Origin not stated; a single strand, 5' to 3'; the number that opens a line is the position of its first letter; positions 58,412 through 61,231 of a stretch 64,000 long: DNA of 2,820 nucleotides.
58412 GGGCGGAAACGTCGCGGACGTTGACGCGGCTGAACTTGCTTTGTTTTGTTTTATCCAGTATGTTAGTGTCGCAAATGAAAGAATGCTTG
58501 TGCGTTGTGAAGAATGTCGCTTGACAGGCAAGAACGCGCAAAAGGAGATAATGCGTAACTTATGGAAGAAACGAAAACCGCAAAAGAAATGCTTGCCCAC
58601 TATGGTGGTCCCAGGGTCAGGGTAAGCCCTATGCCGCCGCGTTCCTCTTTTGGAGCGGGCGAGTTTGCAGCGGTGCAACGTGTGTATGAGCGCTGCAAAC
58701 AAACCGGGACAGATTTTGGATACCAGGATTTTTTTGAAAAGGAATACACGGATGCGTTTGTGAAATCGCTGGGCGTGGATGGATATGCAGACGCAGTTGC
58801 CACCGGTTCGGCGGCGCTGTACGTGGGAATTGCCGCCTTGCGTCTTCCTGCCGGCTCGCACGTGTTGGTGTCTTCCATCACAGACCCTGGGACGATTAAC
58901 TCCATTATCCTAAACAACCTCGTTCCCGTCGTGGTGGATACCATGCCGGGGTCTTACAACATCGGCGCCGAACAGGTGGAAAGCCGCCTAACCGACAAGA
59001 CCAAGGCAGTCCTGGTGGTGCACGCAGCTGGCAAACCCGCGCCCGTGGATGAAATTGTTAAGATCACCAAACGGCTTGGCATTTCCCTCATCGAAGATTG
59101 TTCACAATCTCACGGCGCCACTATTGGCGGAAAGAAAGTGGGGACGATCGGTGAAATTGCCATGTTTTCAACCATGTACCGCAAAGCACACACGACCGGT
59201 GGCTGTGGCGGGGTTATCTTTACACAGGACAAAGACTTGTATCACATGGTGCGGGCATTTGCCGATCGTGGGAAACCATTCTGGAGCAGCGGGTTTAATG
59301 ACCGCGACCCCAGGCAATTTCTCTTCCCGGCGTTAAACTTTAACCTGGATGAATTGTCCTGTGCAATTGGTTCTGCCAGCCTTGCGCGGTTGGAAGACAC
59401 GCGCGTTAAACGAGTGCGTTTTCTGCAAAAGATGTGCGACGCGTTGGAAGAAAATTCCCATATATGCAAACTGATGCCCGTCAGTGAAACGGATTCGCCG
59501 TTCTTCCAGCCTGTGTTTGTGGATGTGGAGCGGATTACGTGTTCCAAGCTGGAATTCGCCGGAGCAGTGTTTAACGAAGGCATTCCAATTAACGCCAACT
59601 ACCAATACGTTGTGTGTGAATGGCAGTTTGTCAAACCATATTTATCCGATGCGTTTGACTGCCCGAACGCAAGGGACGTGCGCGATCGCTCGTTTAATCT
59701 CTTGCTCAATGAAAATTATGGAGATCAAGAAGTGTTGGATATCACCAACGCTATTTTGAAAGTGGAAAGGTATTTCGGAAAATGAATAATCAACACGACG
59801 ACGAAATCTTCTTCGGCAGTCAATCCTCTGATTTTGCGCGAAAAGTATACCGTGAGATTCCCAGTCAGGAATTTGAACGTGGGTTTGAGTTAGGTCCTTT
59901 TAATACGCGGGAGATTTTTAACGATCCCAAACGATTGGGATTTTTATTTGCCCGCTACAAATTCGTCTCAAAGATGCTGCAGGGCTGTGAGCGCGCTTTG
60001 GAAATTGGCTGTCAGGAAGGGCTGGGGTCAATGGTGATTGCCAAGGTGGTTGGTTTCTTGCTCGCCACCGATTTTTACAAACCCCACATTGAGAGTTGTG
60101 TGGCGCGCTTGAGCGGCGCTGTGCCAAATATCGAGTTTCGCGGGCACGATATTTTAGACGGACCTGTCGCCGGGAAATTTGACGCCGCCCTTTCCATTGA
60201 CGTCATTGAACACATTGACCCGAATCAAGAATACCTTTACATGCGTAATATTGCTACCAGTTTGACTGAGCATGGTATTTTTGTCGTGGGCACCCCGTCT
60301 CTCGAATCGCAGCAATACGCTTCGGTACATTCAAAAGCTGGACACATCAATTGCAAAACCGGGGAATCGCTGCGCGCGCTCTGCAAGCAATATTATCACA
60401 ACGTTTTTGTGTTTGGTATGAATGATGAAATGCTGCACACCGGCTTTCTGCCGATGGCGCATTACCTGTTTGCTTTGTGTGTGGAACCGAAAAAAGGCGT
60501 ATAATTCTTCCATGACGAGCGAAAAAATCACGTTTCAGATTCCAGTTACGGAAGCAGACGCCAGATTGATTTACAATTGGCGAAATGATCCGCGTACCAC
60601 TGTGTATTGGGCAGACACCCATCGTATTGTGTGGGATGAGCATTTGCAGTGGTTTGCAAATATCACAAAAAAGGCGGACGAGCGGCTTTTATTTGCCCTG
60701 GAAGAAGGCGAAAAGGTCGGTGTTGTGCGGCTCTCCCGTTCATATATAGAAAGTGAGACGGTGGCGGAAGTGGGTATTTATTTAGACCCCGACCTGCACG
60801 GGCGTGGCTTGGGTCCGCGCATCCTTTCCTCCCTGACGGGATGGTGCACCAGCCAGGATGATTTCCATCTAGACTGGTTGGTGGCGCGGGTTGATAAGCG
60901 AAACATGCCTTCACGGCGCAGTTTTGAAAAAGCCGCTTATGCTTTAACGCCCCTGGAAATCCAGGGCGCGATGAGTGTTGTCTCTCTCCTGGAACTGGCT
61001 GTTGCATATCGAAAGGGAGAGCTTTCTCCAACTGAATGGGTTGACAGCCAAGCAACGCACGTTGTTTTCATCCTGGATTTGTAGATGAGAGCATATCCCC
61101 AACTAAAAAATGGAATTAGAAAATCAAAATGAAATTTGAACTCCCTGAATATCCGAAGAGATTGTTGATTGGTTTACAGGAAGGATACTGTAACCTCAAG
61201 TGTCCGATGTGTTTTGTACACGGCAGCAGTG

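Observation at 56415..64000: Tailoring-type operon (DegT, methyltransferase, GNAT, radical SAM, methyltransferase, GT2) divergent from an unassignable 629-aa membrane protein, cut off by the window edge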

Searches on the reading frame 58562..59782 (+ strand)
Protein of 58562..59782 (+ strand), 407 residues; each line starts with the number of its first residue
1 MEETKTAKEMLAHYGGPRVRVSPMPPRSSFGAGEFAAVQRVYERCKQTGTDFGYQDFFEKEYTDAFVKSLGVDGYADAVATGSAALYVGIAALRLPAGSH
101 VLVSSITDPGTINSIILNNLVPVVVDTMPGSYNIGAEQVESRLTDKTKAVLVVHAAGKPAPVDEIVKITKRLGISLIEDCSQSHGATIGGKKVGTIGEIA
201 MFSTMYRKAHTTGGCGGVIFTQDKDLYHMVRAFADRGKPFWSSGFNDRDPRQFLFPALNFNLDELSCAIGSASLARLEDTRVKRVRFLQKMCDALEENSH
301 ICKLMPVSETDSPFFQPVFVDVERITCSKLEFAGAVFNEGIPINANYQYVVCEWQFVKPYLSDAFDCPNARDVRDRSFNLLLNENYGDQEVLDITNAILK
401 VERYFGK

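Call 4: search_protein_families(library=pfam, proteins=[window:58562-59782:+], max_evalue=0.01)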
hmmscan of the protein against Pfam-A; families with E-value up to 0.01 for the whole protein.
window:58562-59782:+ (407 aa): 2 families
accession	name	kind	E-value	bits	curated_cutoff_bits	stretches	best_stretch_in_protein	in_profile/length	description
PF01041.23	DegT_DnrJ_EryC1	-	1.8e-55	189.1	19.8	1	60-398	27-359/360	DegT/DnrJ/EryC1/StrS aminotransferase family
PF00155.27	Aminotran_1_2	-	0.0075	15.9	19.7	0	46-179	30-185/361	Aminotransferase class I and II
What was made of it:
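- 58562..59785 (+): DegT/DnrJ/EryC1-family PLP aminotransferase, 407 aa. PF01041, 1.8e-55 (call 4).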

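Call 5: search_protein_families(library=ncbifam, proteins=[window:58562-59782:+], max_evalue=0.01)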
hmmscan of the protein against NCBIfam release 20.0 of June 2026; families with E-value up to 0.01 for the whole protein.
window:58562-59782:+ (407 aa): 9 families
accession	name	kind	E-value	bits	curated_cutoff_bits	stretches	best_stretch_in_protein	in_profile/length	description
NF011936.0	PRK15407.1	equivalog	2.9e-36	125.1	423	1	58-247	66-262/440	lipopolysaccharide biosynthesis protein RfbH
TIGR03588.1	PseC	equivalog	6e-36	124.2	423.5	1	61-400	34-378/380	UDP-4-amino-4,6-dideoxy-N-acetyl-beta-L-altrosamine transaminase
NF008658.2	PRK11658.1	equivalog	4.1e-31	108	631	1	27-306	9-282/379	UDP-4-amino-4-deoxy-L-arabinose aminotransferase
TIGR04181.1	NHT_00031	hypoth_equivalog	6.8e-29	100.9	420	1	66-314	39-295/359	LegC family aminotransferase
NF008687.0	PRK11706.1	equivalog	9.6e-27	93.7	375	1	78-298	49-270/375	dTDP-4-amino-4,6-dideoxygalactose transaminase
TIGR02379.1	ECA_wecE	subfamily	1.1e-22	80.4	434.85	1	78-232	49-205/376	dTDP-4-amino-4,6-dideoxy-D-glucose transaminase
TIGR04427.1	PLP_DesI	equivalog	1.2e-21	77.3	650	1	74-298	66-280/390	dTDP-4-dehydro-6-deoxyglucose aminotransferase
TIGR01977.1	am_tr_V_EF2568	hypoth_equivalog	5.7e-05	22.3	377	1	119-187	108-181/376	cysteine desulfurase family protein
NF005817.0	PRK07683.1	equivalog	0.00058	18.7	575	1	83-154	99-169/387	aminotransferase A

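Call 46: search_solved_structures(query=window:58562-59782:+, max_evalue=1e-10)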
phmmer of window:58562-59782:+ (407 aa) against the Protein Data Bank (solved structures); distinct sequences matched with E-value up to 1e-10: 54.
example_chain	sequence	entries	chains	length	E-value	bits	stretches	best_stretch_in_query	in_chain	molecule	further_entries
7l7x_AAA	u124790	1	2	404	7.5e-36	127.4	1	18-295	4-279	DegT/DnrJ/EryC1/StrS aminotransferase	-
7b0d_A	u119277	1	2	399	1.5e-34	123.1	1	38-297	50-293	Glutamine--scyllo-inositol transaminase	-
7b0m_AAA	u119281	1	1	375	5.2e-31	111.4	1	58-353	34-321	Sugar aminotransferase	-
3bn1_A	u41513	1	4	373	1.5e-30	110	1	27-286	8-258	Perosamine synthetase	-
3dr7_A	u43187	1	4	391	1.7e-30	109.7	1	30-286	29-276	Putative perosamine synthetase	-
3dr4_A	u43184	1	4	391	4.1e-30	108.5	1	30-286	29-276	Putative perosamine synthetase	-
2c7t_A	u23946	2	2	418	1.5e-29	106.7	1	55-297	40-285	GLUTAMINE-2-DEOXY-SCYLLO-INOSOSE AMINOTRANSFERASE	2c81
5w71_A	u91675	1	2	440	1.6e-29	106.5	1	55-297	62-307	L-glutamine:2-deoxy-scyllo-inosose aminotransferase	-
3bb8_A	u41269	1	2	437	8.2e-29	104.2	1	75-314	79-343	CDP-4-keto-6-deoxy-D-glucose-3-dehydrase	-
3bcx_A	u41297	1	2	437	1.2e-28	103.7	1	75-314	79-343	CDP-6-deoxy-L-threo-D-glycero-4-hexulose-3-dehydrase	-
7n63_A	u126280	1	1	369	1.5e-28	103.3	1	75-291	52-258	Putative aminotransferase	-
8gyh_B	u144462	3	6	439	3.1e-28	102.3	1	74-288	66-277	DegT/DnrJ/EryC1/StrS family aminotransferase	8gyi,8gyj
4oca_A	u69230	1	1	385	4.2e-28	101.9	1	27-289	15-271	UDP-4-amino-4-deoxy-L-arabinose--oxoglutarate aminotransferase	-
1mdo_A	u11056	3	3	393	1.1e-27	100.5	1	27-289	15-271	ArnB aminotransferase | UDP-4-amino-4-deoxy-L-arabinose--oxoglutarate aminotransferase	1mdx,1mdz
3frk_A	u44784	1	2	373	7e-27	97.8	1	62-292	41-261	QdtB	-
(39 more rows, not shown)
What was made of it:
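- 58562..59785 (+): Best PDB relatives include scyllo-inositol and 2-deoxy-scyllo-inosose transaminases and perosamine synthase (call 46).
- Closest known: BtrN with the butirosin DegT-type aminotransferase. Same: Cyclitol transaminases are among the best PDB relatives of the DegT (call 46).
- The DegT's top PDB relatives include scyllo-inositol and 2-deoxy-scyllo-inosose transaminases (call 46). Perosamine synthase and ArnB score about as well as the cyclitol transaminases (call 46).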

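Call 51: find_encoding_contigs(protein=window:58562-59782:+, flank=10000, max_places=5)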
Protein window:58562-59782:+ (407 aa): 2 contigs read that carry it; 1 place shown.
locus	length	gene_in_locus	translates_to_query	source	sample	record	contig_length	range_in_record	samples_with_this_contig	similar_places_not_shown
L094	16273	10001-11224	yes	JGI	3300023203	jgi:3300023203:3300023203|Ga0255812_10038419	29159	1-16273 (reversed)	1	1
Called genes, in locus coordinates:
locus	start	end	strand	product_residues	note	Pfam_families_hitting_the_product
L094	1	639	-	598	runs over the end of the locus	PF00092:VWA, PF13519:VWA_2, PF13768:VWA_3, PF16697:Yop-YscD_cpl (weak), PF00498:FHA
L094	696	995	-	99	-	PF21344:Zn_ribbon_LysW (faint)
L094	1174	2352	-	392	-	PF00005:ABC_tran, PF08402:TOBE_2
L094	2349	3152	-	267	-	PF00528:BPD_transp_1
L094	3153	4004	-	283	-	PF00528:BPD_transp_1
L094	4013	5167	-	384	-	PF01547:SBP_bac_1, PF13416:SBP_bac_8, PF13531:SBP_bac_11 (faint), PF13343:SBP_bac_6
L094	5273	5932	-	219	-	PF00856:SET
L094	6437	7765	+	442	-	PF04055:Radical_SAM, PF12544:LAM_C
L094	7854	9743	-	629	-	-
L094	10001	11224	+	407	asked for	PF01041:DegT_DnrJ_EryC1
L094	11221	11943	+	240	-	PF13489:Methyltransf_23 (weak), PF13847:Methyltransf_31 (weak), PF08241:Methyltransf_11 (weak), PF08242:Methyltransf_12 (weak), PF13649:Methyltransf_25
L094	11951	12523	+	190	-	PF13302:Acetyltransf_3, PF13523:Acetyltransf_8 (weak), PF00583:Acetyltransf_1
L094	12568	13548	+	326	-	PF04055:Radical_SAM, PF13186:SPASM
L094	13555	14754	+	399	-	PF13489:Methyltransf_23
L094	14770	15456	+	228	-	PF00535:Glycos_transf_2, PF10111:Glyco_tranf_2_2 (weak), PF13641:Glyco_tranf_2_3 (weak)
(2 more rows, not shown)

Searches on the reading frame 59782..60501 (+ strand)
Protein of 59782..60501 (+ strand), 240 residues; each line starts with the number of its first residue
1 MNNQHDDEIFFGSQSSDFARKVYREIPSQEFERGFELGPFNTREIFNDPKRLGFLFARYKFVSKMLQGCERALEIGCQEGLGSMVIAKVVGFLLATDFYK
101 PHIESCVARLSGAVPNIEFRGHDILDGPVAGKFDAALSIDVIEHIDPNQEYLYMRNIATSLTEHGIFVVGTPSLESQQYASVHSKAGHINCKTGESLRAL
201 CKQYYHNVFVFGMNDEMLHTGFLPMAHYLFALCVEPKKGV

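Call 4: search_protein_families(library=pfam, proteins=[window:59782-60501:+], max_evalue=0.01)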
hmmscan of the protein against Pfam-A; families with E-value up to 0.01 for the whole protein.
window:59782-60501:+ (240 aa): 7 families
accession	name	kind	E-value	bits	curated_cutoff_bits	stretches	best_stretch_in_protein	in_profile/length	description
PF13649.12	Methyltransf_25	-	3e-09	37.9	27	1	73-165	2-97/97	Methyltransferase domain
PF08241.18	Methyltransf_11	-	2.1e-07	31.9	21.2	1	73-169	1-95/95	Methyltransferase domain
PF13847.12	Methyltransf_31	-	6.2e-07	29.6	27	1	71-192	6-132/145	Methyltransferase domain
PF13489.12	Methyltransf_23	-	1.5e-06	28.4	27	1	60-204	14-157/164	Methyltransferase domain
PF08242.18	Methyltransf_12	-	3.4e-06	28.2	30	1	73-167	1-98/98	Methyltransferase domain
PF01739.24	CheR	-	0.0013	18.6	27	1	116-171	119-175/195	CheR methyltransferase, SAM binding domain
PF02353.26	CMAS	-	0.0014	18.5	27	1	66-182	60-177/273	Mycolic acid cyclopropane synthetase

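Call 5: search_protein_families(library=ncbifam, proteins=[window:59782-60501:+], max_evalue=0.01)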
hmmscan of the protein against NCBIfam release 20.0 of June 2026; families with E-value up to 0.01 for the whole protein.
window:59782-60501:+ (240 aa): 3 families
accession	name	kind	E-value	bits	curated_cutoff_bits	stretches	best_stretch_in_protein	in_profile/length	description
TIGR02021.1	BchM-ChlM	equivalog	2.6e-05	23.7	158.9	1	70-172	56-157/218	magnesium protoporphyrin IX methyltransferase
TIGR01983.1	UbiG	equivalog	4.5e-05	22.9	102.95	1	65-172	47-154/228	bifunctional 2-polyprenyl-6-hydroxyphenol methylase/3-demethylubiquinol 3-O-methyltransferase UbiG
NF008686.0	PRK11705.1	equivalog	0.0013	17.8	400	1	67-173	166-269/383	cyclopropane fatty acyl phospholipid synthase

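Call 47: search_solved_structures(query=window:59782-60501:+, max_evalue=0.01)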
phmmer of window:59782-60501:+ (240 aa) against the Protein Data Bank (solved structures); distinct sequences matched with E-value up to 0.01: 4.
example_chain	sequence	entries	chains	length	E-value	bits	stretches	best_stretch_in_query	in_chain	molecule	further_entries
4azw_A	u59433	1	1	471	0.0049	19.7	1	49-145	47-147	WBDD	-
4ax8_A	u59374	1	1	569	0.0067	19.2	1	49-145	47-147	WBDD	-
4azs_A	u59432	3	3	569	0.0067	19.2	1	49-145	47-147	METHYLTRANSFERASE WBDD | WBDD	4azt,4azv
4uw0_A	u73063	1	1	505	0.0082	18.9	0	50-145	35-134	WBDD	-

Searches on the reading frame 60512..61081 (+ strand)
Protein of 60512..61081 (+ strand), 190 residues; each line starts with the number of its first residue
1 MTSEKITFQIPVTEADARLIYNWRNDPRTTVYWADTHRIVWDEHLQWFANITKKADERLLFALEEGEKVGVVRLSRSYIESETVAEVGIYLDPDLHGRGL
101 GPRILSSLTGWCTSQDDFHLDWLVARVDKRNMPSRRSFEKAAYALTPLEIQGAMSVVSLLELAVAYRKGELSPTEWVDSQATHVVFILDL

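Call 4: search_protein_families(library=pfam, proteins=[window:60512-61081:+], max_evalue=0.01)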
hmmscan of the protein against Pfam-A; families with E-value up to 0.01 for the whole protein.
window:60512-61081:+ (190 aa): 4 families
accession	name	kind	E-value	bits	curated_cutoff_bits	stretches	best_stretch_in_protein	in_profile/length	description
PF13302.13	Acetyltransf_3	-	6.7e-17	62.9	25.4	1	11-141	6-135/138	Acetyltransferase (GNAT) domain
PF00583.31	Acetyltransf_1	-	1.2e-10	42.1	20.7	1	20-141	4-114/116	Acetyltransferase (GNAT) family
PF13523.12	Acetyltransf_8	-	7.4e-07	29.3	27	1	14-144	3-138/145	Acetyltransferase (GNAT) domain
PF13508.13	Acetyltransf_7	-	5.6e-05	23.9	27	1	57-114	3-58/84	Acetyltransferase (GNAT) domain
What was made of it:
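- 60512..61084 (+): 190-aa GNAT N-acetyltransferase, PseH-like. Acetyltransf_3, 6.7e-17 (call 4).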

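Call 5: search_protein_families(library=ncbifam, proteins=[window:60512-61081:+], max_evalue=0.01)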
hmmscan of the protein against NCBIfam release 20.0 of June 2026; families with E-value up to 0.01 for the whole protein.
window:60512-61081:+ (190 aa): 4 families
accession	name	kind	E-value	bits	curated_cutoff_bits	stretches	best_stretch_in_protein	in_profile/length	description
TIGR03585.1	PseH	equivalog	2.1e-17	63.7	93.1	1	11-149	5-139/156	UDP-4-amino-4,6-dideoxy-N-acetyl-beta-L-altrosamine N-acetyltransferase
NF040503.1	resist_ArsN1a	equivalog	1.3e-05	25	170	1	43-143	36-133/159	arsinothricin resistance N-acetyltransferase ArsN1 family A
NF000225.3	AAC_6p_Strep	exception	0.002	18.1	250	1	37-143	21-124/156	aminoglycoside 6'-N-acetyltransferase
NF043067.1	AAC_6p_group_E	equivalog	0.0083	16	140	0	41-115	22-102/140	aminoglycoside 6'-N-acetyltransferase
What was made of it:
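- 60512..61084 (+): PseH model 63.7 bits against a cut-off of 93.1 (call 5).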

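Call 18: find_encoding_contigs(protein=window:60512-61081:+, flank=10000, max_places=6)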
Protein window:60512-61081:+ (190 aa): 3 contigs read that carry it; 2 places shown.
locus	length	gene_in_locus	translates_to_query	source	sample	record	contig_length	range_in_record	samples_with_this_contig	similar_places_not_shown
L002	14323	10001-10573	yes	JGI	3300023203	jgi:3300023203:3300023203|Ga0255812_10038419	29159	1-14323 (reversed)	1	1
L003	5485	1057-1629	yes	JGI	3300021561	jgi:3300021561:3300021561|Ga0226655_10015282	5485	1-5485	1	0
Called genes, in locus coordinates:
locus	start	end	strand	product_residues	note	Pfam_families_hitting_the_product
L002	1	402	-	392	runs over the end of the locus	PF00005:ABC_tran, PF08402:TOBE_2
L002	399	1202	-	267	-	PF00528:BPD_transp_1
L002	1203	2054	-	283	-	PF00528:BPD_transp_1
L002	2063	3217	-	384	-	PF01547:SBP_bac_1, PF13416:SBP_bac_8, PF13531:SBP_bac_11 (faint), PF13343:SBP_bac_6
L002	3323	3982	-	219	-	PF00856:SET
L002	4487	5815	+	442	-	PF04055:Radical_SAM, PF12544:LAM_C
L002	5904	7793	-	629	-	-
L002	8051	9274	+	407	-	PF01041:DegT_DnrJ_EryC1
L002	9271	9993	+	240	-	PF13489:Methyltransf_23 (weak), PF13847:Methyltransf_31 (weak), PF08241:Methyltransf_11 (weak), PF08242:Methyltransf_12 (weak), PF13649:Methyltransf_25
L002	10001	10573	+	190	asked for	PF13302:Acetyltransf_3, PF13523:Acetyltransf_8 (weak), PF00583:Acetyltransf_1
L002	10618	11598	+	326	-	PF04055:Radical_SAM, PF13186:SPASM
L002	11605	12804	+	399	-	PF13489:Methyltransf_23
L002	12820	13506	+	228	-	PF00535:Glycos_transf_2, PF10111:Glyco_tranf_2_2 (weak), PF13641:Glyco_tranf_2_3 (weak)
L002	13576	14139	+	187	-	-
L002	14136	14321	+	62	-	?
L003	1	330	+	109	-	?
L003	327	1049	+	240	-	PF13489:Methyltransf_23 (weak), PF13847:Methyltransf_31 (weak), PF08241:Methyltransf_11 (weak), PF13649:Methyltransf_25 (weak)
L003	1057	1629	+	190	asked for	PF13302:Acetyltransf_3, PF13523:Acetyltransf_8 (weak), PF00583:Acetyltransf_1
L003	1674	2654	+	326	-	PF04055:Radical_SAM, PF13186:SPASM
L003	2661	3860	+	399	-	PF13489:Methyltransf_23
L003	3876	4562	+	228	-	PF00535:Glycos_transf_2, PF10111:Glyco_tranf_2_2 (weak), PF13641:Glyco_tranf_2_3 (weak)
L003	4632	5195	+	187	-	-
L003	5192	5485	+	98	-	?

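Call 38: search_protein_families(library=pfam, proteins=[L003:5192-5485:+], max_evalue=1)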
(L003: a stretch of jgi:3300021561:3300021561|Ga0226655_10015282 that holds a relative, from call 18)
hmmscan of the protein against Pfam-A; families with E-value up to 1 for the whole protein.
L003:5192-5485:+ (98 aa): 0 families

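Call 61: search_solved_structures(query=window:60512-61081:+, max_evalue=0.001)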
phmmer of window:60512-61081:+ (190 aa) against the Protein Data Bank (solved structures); distinct sequences matched with E-value up to 0.001: 4.
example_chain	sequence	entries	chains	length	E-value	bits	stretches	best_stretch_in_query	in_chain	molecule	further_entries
4xpk_A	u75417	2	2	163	9.3e-05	25.4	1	15-131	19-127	N-Acetyltransferase, PseH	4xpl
3eo4_A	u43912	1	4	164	0.0001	25.2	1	11-143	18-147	Uncharacterized protein MJ1062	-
1vhs_A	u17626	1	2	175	0.00037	23.4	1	29-144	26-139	similar to phosphinothricin acetyltransferase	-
4ri1_A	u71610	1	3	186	0.00045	23.1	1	14-146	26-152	UDP-4-amino-4,6-dideoxy-N-acetyl-beta-L-altrosamine N-acetyltransferase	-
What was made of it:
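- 60512..61084 (+): Best PDB hits are PseH (call 61).
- Closest known: NAD-dependent oxidise-transaminate-acetylate modules: WbpB/WbpE/WbpD. Same: The GNAT's nearest characterised relative is PseH (calls 5, 61).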
